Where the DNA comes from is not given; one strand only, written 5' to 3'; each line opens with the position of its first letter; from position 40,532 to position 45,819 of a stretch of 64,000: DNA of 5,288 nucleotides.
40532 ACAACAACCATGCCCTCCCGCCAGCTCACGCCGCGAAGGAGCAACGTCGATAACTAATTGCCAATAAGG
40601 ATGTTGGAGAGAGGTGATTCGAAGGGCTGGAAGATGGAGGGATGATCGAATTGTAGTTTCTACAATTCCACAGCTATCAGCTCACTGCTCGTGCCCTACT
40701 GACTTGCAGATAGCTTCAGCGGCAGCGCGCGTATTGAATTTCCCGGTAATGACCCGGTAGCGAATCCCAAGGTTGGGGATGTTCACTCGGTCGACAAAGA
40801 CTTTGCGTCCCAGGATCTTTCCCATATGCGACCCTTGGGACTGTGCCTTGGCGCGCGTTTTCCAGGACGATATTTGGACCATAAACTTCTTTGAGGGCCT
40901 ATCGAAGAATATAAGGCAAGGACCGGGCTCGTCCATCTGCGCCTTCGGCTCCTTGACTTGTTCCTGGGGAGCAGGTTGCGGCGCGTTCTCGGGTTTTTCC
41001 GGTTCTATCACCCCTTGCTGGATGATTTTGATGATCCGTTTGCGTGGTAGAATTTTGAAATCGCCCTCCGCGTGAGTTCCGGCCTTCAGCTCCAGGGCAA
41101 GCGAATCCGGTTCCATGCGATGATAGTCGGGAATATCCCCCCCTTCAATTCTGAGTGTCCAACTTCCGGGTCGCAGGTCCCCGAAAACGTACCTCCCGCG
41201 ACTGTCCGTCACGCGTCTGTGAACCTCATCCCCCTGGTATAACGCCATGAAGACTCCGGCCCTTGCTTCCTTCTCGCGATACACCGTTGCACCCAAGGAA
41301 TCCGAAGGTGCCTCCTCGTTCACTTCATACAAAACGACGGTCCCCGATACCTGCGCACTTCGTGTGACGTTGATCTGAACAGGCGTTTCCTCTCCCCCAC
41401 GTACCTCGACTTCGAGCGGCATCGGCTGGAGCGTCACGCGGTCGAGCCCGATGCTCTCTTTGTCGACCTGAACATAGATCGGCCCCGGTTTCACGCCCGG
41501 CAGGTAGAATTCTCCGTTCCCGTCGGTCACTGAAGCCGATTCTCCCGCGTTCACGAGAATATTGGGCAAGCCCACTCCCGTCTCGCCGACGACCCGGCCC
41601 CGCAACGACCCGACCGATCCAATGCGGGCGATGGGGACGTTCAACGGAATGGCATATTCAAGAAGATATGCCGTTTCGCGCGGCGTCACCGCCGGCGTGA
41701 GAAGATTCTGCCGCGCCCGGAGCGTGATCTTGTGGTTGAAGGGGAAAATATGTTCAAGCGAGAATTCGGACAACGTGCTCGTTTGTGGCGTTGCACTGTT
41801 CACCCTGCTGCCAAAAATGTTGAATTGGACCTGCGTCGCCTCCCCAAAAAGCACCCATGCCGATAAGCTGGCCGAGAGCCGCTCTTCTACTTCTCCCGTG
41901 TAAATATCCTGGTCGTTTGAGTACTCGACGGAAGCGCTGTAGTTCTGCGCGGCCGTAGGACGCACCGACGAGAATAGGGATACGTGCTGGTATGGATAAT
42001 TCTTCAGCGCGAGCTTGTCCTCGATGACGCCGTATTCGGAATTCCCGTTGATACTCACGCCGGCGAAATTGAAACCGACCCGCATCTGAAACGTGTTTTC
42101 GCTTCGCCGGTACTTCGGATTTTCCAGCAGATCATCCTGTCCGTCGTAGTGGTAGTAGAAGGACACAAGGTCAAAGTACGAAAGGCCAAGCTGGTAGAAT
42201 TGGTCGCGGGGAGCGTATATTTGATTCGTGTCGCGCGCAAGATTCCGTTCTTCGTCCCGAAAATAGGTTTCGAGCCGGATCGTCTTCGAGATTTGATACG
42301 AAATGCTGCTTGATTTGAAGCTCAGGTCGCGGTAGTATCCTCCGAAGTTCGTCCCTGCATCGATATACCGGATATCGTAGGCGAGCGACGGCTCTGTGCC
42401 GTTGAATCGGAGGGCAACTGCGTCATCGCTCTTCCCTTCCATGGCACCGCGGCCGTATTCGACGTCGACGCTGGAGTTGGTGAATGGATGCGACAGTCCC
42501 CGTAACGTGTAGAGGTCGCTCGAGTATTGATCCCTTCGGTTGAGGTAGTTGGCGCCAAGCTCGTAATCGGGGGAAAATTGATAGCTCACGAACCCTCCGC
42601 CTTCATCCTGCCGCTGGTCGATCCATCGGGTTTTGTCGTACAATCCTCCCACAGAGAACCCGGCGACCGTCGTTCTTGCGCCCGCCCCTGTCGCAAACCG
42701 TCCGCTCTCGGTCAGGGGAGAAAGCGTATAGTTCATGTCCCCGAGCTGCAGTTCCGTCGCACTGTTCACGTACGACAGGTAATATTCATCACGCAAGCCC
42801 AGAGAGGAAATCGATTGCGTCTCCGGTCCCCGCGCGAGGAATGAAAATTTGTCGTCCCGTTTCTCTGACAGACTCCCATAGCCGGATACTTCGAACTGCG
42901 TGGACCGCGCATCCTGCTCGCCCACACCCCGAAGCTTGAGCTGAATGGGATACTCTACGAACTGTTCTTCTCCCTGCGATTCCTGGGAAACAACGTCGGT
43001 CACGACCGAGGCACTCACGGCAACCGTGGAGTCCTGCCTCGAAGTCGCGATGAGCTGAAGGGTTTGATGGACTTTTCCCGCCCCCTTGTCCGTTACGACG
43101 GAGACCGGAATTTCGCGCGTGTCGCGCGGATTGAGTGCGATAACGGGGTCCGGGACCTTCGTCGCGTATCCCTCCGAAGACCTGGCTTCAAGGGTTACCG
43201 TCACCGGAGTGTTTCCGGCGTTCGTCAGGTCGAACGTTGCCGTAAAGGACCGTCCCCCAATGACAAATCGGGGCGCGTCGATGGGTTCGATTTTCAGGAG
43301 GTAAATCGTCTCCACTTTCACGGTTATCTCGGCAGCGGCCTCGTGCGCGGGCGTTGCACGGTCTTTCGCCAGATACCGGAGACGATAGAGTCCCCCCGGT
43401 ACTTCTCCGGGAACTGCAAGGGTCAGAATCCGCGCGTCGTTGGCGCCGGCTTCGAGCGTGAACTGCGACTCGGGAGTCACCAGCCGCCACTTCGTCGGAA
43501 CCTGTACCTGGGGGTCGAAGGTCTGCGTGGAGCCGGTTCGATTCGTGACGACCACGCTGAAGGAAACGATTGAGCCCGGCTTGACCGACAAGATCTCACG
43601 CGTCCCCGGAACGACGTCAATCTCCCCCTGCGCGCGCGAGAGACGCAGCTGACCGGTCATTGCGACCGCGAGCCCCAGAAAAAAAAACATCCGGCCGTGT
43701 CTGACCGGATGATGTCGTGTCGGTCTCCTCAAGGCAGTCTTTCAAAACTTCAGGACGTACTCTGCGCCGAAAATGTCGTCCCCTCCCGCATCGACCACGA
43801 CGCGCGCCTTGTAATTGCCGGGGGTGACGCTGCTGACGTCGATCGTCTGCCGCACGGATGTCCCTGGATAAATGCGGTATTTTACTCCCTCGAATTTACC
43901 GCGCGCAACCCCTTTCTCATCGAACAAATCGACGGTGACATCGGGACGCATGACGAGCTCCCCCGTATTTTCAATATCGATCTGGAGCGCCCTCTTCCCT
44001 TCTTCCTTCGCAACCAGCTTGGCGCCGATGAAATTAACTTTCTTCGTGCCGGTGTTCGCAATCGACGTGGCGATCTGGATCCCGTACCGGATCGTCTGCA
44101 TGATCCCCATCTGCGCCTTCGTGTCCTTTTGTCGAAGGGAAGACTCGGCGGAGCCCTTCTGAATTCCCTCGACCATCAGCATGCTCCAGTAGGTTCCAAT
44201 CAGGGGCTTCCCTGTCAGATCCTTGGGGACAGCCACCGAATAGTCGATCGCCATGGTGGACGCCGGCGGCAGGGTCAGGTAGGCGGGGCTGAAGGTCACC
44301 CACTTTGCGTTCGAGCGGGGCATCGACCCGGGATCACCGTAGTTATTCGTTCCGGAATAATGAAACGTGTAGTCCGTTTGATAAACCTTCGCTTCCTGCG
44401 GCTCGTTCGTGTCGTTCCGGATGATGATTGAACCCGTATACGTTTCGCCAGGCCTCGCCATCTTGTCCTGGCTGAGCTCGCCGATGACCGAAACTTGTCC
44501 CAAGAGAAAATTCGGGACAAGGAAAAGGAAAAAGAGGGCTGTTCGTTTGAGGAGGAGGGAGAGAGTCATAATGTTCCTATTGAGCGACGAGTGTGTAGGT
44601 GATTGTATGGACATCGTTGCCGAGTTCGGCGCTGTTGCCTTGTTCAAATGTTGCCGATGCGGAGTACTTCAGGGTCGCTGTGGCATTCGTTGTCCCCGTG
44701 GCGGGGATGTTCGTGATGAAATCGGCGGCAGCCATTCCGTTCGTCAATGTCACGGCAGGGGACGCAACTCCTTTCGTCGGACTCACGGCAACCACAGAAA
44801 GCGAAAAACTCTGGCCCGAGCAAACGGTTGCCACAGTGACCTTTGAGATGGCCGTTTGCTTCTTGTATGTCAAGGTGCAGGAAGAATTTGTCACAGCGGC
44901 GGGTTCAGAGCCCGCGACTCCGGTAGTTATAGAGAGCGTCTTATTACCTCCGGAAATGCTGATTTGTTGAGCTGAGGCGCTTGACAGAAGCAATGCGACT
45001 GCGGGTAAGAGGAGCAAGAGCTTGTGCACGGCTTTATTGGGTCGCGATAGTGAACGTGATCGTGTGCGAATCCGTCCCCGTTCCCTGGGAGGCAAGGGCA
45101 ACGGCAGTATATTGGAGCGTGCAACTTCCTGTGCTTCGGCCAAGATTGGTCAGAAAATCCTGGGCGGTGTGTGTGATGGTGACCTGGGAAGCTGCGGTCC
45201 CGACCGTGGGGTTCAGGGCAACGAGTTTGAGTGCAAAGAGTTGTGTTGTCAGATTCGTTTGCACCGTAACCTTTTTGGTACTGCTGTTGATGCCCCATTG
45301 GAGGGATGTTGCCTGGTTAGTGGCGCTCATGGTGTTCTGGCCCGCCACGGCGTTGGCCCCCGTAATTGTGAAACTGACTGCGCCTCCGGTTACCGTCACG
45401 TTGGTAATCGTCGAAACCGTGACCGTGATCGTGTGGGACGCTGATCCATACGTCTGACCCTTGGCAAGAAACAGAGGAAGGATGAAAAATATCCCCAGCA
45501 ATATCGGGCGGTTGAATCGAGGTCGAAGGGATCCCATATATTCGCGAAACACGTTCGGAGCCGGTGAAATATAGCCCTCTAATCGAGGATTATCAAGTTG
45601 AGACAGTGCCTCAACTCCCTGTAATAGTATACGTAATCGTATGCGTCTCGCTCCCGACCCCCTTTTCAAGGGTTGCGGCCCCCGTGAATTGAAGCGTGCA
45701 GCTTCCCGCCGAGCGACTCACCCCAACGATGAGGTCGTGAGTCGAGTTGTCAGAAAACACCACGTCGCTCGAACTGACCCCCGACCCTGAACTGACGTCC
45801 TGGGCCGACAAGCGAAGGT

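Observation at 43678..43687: T9 homopolymer at codons 2-4 (or 16-18) of the usher-like gene: possible slipped-strand phase-variation switch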

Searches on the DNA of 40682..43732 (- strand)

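Call 71: build_rna_model(alignment_id=A3, structure=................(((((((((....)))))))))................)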
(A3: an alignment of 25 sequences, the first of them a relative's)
Model R1 built from alignment A3 (25 sequences, 54 columns); structure: as given.
model positions 54; base pairs 9; branch points 0; effective number of sequences 25; information 0.824 bits per position. Calibrated on 0.2 Mb of random sequence (short: E-values are rough).
structure used (alignment columns):
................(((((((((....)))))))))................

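Call 72: search_with_rna_model(model_id=R1, sources=[window, L003, L007, L011, L013, L016, L017, L018, L021, L022, L026, L027, L028, L031, L032, L034, L037, L012, L009, L014, L040], max_evalue=1)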
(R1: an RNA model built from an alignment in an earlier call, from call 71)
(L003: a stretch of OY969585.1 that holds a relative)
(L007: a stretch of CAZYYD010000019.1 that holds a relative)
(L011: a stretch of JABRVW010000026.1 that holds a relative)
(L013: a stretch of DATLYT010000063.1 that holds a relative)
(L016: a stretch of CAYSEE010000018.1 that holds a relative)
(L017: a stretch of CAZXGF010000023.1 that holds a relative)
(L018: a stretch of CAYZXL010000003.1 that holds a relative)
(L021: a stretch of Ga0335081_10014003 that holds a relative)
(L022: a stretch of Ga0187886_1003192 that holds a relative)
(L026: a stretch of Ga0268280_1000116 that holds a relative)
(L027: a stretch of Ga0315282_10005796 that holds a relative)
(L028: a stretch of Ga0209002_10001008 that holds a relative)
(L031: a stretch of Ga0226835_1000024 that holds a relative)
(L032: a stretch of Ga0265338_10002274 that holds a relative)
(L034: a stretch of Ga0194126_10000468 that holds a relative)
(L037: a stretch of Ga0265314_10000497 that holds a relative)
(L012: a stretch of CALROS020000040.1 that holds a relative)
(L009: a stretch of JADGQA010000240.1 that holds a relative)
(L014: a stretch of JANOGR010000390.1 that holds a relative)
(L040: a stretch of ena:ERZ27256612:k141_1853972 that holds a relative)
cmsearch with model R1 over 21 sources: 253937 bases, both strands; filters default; matches with E-value up to 1: 15.
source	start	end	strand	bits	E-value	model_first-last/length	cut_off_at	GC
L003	3989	4042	+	59.9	3.2e-11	1-54/54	no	0.39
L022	3942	3995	+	58.2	7.8e-11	1-54/54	no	0.37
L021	2749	2802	+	51.1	3.8e-09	1-54/54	no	0.5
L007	3983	4036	+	49.6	8.9e-09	1-54/54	no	0.43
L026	3983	4036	+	49.6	8.9e-09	1-54/54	no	0.43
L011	3989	4042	+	48.7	1.4e-08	1-54/54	no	0.54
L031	3989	4042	+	48.7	1.4e-08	1-54/54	no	0.54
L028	3878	3931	+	46.5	4.7e-08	1-54/54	no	0.52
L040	2965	3018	+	46.4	4.9e-08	1-54/54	no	0.54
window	43673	43726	-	45.9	6.7e-08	1-54/54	no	0.54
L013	4007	4060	+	42.6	3.9e-07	1-54/54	no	0.44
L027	3184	3237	+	42.5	4.1e-07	1-54/54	no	0.43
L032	3985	4038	+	41.1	9.3e-07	1-54/54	no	0.44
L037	3967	4020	+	40.1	1.6e-06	1-54/54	no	0.44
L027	3189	3237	-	17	0.48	1-54/54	no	0.43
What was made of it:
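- It finds nothing else in the window and nothing in the loci of distant homologues (call 72).
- Tried and rejected: A generic repeated element (REP-like) was rejected, because the covariance model finds one copy per locus only (call 72).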

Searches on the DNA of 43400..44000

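Call 70: search_rna_families(source=window, start=43400, end=44000, threshold=evalue, max_evalue=1)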
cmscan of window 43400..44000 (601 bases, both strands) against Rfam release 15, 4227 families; matches with E-value up to 1: 0.
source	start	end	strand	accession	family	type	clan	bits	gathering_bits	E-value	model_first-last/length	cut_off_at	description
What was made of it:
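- Tried and rejected: Rfam scan of 43400-44000 at a permissive threshold found nothing (call 70).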

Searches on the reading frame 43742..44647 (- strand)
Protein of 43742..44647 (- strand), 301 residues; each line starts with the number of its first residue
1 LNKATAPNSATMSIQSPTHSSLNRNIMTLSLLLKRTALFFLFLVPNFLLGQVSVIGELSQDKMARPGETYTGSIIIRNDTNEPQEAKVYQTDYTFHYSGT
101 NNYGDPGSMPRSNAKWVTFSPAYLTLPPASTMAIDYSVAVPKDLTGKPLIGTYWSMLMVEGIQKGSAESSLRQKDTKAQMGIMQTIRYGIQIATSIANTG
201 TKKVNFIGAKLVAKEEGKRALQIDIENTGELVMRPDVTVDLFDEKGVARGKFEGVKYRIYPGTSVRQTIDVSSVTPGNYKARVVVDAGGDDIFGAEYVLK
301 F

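Call 6: search_protein_families(library=pfam, proteins=[window:43742-44647:-], max_evalue=0.01)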
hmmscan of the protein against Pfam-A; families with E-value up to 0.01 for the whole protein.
window:43742-44647:- (301 aa): 0 families

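Call 8: search_protein_families(library=ncbifam, proteins=[window:43742-44647:-], max_evalue=0.01)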
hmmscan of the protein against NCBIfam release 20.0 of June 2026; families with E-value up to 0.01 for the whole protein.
window:43742-44647:- (301 aa): 0 families

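Call 74: find_homologous_proteins(query=window:43742-44569:-, max_evalue=0.00001)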
Query window:43742-44569:- (275 aa): 798 proteins with E <= 0.00001 among 1503 candidates; the best 120 are listed.
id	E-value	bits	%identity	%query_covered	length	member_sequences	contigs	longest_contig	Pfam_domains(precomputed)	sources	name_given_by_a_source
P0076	5.8e-178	608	100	100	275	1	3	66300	-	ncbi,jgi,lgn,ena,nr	ncbi:MAG TPA: hypothetical protein VMM57_01620 [Bacteroidota bacterium]|nr:hypothetical protein [Bac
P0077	1.3e-127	443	74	96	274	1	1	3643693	-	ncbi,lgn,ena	-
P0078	2.8e-126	438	71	100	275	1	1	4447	-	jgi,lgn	jgi:hypothetical protein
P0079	3.7e-126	438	73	96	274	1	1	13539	-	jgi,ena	-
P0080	4.3e-125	434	71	96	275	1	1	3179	-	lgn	-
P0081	5.6e-125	434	70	99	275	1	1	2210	-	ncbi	-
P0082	1.4e-124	433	71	99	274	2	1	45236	-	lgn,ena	-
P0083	6.4e-124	431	69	100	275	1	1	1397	-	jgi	jgi:hypothetical protein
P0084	7.8e-124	430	69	99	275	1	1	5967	-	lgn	-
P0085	1.3e-123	430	68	99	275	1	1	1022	-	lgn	-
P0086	1.9e-123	429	68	98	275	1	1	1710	-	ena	-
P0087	3.7e-123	428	70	98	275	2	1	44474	-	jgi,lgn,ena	-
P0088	4.5e-123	428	69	96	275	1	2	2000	-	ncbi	-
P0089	5.5e-123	428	72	99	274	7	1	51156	-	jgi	jgi:hypothetical protein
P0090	5.6e-123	428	68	100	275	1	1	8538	-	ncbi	-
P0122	1.3e-118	413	70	95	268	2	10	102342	-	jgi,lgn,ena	jgi:hypothetical protein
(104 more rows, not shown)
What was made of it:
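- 43742..44569 (-): Chaperone-like gene, 275 aa from ATG 44569. The product has a signal peptide or anchor followed by two Ig-like domains. It is 62-74% identical among the best 120 homologues listed. Call 74.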

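Call 84: predict_structure(alignment_id=A4)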
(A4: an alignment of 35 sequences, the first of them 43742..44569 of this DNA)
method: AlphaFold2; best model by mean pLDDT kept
length: 275 residues; sequences in the alignment: 35
mean_pLDDT: 85.5   pTM: 0.70
mean pLDDT of the five models: 85.5, 82.2, 76.2, 74.7, 73.0
residues with pLDDT >= 90: 121; 70-90: 127; 50-70: 20; < 50: 7
segments of 3 or more residues with pLDDT < 50: 153-158
pLDDT, mean of each block of 10 residues (from residue 1): 83 76 71 87 91 86 85 81 86 90 91 85 88 79 67 48 87 92 89 92 93 95 93 90 93 96 93 92
secondary structure, 60 per line:
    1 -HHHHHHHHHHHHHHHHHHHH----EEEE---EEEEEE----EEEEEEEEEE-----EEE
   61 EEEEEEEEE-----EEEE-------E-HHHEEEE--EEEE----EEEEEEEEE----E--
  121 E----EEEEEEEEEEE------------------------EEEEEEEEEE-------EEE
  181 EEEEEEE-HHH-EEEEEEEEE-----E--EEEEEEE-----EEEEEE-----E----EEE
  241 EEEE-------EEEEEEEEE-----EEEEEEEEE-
elements in order: H2-21 E26-29 E33-38 E43-52 E58-69 E75-78 E91-94 E97-100 E105-113 E126-136 E161-170 E178-187 E193-201 E210-216 E222-227 E238-244 E252-260 E266-274
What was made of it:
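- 43742..44569 (-): AlphaFold2 model with pLDDT 85.5 (call 84).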

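Call 87: fold_search(model_id=the predicted structure, library=pdb)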
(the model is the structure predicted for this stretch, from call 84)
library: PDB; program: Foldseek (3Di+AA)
matches with E <= 10: 1862; with E <= 0.001: 361
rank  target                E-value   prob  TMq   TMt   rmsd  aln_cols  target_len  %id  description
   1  9i25_C                5.4e-14  1.00  0.52  0.56   6.9       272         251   13  WxLIP from Enterococcus faecium locus A bound to long WxL (released 2026-01-28)
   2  9i1y_A                2.9e-13  1.00  0.50  0.51   6.9       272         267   14  WxLIP from Enterococcus faecium (released 2026-01-28)
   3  9i1y_B                4.0e-13  1.00  0.50  0.52   7.1       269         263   13  WxLIP from Enterococcus faecium (released 2026-01-28)
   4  8jmw_A                2.3e-10  1.00  0.32  0.19  12.3       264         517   11  Fibril form of serine peptidase Vpr (released 2023-12-06)
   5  7ptb                  2.0e-09  1.00  0.30  0.26  16.4       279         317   12  Crystal structure of the SPD-2 domain of human CEP192 (released 2022-04-06)
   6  6k73_B                3.2e-09  1.00  0.45  0.56   8.1       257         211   14  Chaperone-tip adhesin complex is vital for synergistic activation of CFA/I fimbriae biogenesis (released 2020-06-10)
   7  4kkp_B                5.1e-09  1.00  0.27  0.31  14.3       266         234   13  Crystal structure of Vibrio cholerae RbmA (crystal form 2) (released 2013-05-22)
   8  6fqa_C                6.0e-09  1.00  0.43  0.50   7.8       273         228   12  Crystal structure of the CsuC-CsuA/B chaperone-subunit preassembly complex of the archaic chaperone-usher Csu pili of  (released 2018-09-26)
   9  4y2o_A                7.0e-09  1.00  0.44  0.54   8.3       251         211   13  Structure of CFA/I pili chaperone-major subunit complex (CfaA-CfaB) (released 2016-08-10)
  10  2os7_C                9.5e-09  1.00  0.36  0.46   9.4       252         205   12  Caf1M periplasmic chaperone tetramer (released 2007-04-17)
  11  6fqa_A                1.3e-08  1.00  0.45  0.52   7.7       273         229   11  Crystal structure of the CsuC-CsuA/B chaperone-subunit preassembly complex of the archaic chaperone-usher Csu pili of  (released 2018-09-26)
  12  4kkp_A                1.3e-08  1.00  0.27  0.31  14.3       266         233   13  Crystal structure of Vibrio cholerae RbmA (crystal form 2) (released 2013-05-22)
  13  5d6h_A                1.4e-08  1.00  0.43  0.51   7.7       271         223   10  Crystal structure of CsuC-CsuA/B chaperone-major subunit pre-assembly complex from Csu biofilm-mediating pili of Acine (released 2015-11-04)
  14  4ncd                  1.9e-08  1.00  0.43  0.53   8.2       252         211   14  Crystal Structure of Class 5 Fimbriae Chaperone CfaA (released 2014-08-27)
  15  9fxb_C                1.9e-08  1.00  0.38  0.50   8.7       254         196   10  Cryo-EM structure of the type 1 pilus assembly platform as part of the FimI-bound chaperone-usher pilus complex (FimDH (released 2025-06-04)
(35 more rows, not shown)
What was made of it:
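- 43742..44569 (-): Foldseek hits to WxLIP and to the CfaA, CsuC, Caf1M, FimC and PapD chaperones, with TM about 0.5 (call 87).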

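Call 90: find_encoding_contigs(protein=P0122, flank=700, max_places=10)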
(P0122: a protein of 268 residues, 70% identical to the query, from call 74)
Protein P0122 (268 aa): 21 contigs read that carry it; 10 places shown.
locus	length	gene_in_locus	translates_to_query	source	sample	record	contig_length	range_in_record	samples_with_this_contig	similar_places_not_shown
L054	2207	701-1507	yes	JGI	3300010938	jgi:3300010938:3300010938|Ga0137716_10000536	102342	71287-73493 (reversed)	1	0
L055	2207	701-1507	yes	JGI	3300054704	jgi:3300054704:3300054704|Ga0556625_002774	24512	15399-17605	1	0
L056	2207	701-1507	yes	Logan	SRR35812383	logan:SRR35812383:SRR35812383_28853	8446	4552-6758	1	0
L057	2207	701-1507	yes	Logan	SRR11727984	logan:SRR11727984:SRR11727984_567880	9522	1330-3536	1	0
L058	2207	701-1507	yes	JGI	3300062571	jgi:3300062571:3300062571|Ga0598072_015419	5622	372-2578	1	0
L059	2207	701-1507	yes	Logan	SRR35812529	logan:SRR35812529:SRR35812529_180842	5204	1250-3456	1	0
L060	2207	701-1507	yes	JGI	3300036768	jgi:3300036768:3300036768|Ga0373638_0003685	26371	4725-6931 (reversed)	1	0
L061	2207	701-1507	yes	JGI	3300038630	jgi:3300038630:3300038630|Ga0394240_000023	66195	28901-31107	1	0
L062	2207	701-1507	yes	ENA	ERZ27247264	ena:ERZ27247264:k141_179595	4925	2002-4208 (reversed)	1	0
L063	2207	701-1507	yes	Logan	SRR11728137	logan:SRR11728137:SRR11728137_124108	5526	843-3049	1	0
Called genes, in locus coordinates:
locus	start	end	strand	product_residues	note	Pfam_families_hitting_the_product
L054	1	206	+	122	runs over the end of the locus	-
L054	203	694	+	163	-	-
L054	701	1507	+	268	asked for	-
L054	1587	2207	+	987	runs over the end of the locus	PF11614:FixG_C (faint), PF22904:NOMO1-like_2nd (faint), PF13620:CarboxypepD_reg (weak), PF17210:SdrD_B (faint), PF05036:SPOR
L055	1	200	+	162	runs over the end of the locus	-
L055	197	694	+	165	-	-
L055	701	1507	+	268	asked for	-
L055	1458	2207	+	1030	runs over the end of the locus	PF22904:NOMO1-like_2nd (faint), PF11614:FixG_C (faint), PF13620:CarboxypepD_reg (weak), PF17210:SdrD_B (faint), PF05036:SPOR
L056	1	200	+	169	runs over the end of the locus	-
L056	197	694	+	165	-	-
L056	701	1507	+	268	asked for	-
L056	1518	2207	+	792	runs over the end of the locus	?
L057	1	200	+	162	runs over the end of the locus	-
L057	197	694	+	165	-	-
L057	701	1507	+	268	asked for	-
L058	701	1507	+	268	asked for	-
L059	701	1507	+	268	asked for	-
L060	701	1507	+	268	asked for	-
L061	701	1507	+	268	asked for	-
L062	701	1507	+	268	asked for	-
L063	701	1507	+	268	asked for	-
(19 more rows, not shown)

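Call 92: find_encoding_contigs(protein=P0076, flank=700, max_places=10)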
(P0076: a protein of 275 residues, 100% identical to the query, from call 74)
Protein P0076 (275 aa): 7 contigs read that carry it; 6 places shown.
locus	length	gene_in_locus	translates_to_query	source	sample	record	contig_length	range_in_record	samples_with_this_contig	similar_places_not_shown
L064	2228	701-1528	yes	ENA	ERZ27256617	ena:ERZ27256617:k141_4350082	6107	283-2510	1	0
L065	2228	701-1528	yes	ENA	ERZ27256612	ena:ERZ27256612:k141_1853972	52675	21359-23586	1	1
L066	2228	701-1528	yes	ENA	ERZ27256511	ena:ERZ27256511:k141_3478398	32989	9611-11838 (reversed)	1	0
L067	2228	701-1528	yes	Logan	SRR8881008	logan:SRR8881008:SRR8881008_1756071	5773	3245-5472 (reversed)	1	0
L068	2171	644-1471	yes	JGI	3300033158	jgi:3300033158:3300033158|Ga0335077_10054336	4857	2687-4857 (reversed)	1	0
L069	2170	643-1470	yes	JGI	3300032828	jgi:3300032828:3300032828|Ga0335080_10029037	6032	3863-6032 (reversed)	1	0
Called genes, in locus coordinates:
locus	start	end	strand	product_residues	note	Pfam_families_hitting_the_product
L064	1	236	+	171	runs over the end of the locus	?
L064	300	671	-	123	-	-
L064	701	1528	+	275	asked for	-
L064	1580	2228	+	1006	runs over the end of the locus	PF11614:FixG_C (faint), PF13620:CarboxypepD_reg (weak), PF05036:SPOR (weak)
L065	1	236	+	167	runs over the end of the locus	-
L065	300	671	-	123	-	-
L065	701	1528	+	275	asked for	-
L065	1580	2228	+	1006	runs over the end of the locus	PF11614:FixG_C (faint), PF13620:CarboxypepD_reg (weak), PF05036:SPOR (weak)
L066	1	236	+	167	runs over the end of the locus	-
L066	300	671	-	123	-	-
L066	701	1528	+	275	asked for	-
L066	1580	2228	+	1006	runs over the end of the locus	PF11614:FixG_C (faint), PF13620:CarboxypepD_reg (weak), PF05036:SPOR (weak)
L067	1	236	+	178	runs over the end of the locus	?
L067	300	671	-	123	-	-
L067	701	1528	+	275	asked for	-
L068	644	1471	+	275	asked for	-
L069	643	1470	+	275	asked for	-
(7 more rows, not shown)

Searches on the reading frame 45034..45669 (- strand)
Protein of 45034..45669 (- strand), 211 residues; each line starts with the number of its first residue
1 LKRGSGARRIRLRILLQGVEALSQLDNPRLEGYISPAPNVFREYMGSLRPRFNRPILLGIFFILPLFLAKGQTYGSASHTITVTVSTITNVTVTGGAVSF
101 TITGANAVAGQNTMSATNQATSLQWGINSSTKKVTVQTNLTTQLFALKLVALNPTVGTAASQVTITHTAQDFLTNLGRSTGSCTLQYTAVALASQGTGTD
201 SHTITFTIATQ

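Call 6: search_protein_families(library=pfam, proteins=[window:45034-45669:-], max_evalue=0.01)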
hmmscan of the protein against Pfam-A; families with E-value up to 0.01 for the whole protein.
window:45034-45669:- (211 aa): 0 families

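Call 8: search_protein_families(library=ncbifam, proteins=[window:45034-45669:-], max_evalue=0.01)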
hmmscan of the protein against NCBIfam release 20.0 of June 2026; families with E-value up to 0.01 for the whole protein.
window:45034-45669:- (211 aa): 0 families
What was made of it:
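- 44577..47252 (-): Five small secreted subunit-like genes upstream in the same orientation. Approximate ORFs: 46758..47252, 46205..46705, 45611..46174, 45034..45669 and 44577..45143. No Pfam or NCBIfam hit (calls 6, 8).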
